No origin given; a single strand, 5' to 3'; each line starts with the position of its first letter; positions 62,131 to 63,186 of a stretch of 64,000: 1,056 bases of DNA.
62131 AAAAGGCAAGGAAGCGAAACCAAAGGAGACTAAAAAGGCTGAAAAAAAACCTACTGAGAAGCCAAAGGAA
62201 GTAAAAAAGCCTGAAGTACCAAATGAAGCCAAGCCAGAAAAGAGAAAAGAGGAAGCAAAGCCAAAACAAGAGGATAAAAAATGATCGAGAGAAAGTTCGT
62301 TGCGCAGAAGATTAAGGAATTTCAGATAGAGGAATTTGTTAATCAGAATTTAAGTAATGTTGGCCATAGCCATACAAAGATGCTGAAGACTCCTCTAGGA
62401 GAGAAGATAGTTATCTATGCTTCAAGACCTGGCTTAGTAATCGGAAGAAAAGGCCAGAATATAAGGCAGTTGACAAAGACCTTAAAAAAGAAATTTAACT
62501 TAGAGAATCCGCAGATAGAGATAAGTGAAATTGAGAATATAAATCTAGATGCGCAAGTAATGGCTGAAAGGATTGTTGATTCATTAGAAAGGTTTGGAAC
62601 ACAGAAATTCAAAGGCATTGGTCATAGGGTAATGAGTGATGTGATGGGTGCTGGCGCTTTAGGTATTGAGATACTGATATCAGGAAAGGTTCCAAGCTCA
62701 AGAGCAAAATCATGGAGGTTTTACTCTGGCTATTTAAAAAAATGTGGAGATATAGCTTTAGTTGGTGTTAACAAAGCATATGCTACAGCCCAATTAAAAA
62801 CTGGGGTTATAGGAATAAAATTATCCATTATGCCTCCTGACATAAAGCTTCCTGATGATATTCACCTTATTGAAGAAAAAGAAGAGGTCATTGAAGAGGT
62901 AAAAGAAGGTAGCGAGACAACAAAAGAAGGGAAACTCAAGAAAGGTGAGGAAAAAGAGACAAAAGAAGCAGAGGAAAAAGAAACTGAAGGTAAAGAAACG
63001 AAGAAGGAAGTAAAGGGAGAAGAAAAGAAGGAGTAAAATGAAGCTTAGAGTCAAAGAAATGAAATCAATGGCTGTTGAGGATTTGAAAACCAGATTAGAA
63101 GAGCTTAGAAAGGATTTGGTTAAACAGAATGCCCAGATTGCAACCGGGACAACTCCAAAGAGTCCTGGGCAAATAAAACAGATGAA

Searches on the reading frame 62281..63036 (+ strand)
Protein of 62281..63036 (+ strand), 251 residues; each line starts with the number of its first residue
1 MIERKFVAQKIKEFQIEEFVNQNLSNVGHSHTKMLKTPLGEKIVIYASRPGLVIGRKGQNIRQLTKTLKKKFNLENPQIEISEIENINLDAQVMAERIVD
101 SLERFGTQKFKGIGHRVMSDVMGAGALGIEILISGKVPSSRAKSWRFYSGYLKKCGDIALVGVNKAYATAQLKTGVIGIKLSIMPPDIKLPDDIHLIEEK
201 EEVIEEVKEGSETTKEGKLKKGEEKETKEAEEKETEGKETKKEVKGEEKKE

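Call 38: find_encoding_contigs(protein=window:62281-63036:+, flank=10000, max_places=3)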
Protein window:62281-63036:+ (251 aa): 6 contigs read that carry it; 3 places shown.
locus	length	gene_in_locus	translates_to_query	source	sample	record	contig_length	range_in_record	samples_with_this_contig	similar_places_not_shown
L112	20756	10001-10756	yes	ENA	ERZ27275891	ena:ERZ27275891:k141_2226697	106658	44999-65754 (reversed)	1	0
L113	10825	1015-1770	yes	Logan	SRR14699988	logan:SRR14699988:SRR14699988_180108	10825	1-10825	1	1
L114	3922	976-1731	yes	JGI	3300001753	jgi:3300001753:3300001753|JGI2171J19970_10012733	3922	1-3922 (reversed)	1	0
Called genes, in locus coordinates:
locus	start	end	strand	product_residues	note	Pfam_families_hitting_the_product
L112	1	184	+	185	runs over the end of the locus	PF00753:Lactamase_B, PF23023:Anti-Pycsar_Apyc1 (faint), PF12706:Lactamase_B_2 (faint)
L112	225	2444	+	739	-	PF00270:DEAD, PF04851:ResIII, PF21210:RNA_helicase_helical, PF00633:HHH (faint), PF00271:Helicase_C, PF02732:ERCC4, PF12826:HHH_2, PF14520:HHH_5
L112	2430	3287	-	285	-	PF01435:Peptidase_M48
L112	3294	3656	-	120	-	-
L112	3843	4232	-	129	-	PF00293:NUDIX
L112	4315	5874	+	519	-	PF01896:DNA_primase_S, PF04104:DNA_primase_lrg (weak)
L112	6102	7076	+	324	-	PF00297:Ribosomal_L3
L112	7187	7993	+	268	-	PF00573:Ribosomal_L4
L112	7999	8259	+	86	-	PF00276:Ribosomal_L23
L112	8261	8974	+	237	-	PF03947:Ribosomal_L2_C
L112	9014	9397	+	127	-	PF00203:Ribosomal_S19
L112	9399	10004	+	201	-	PF00237:Ribosomal_L22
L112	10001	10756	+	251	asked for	PF07650:KH_2, PF00189:Ribosomal_S3_C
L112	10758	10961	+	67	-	PF00831:Ribosomal_L29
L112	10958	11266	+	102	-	PF05046:Img2 (weak), PF01253:SUI1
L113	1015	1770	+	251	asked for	PF07650:KH_2, PF00189:Ribosomal_S3_C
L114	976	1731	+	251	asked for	PF07650:KH_2, PF00189:Ribosomal_S3_C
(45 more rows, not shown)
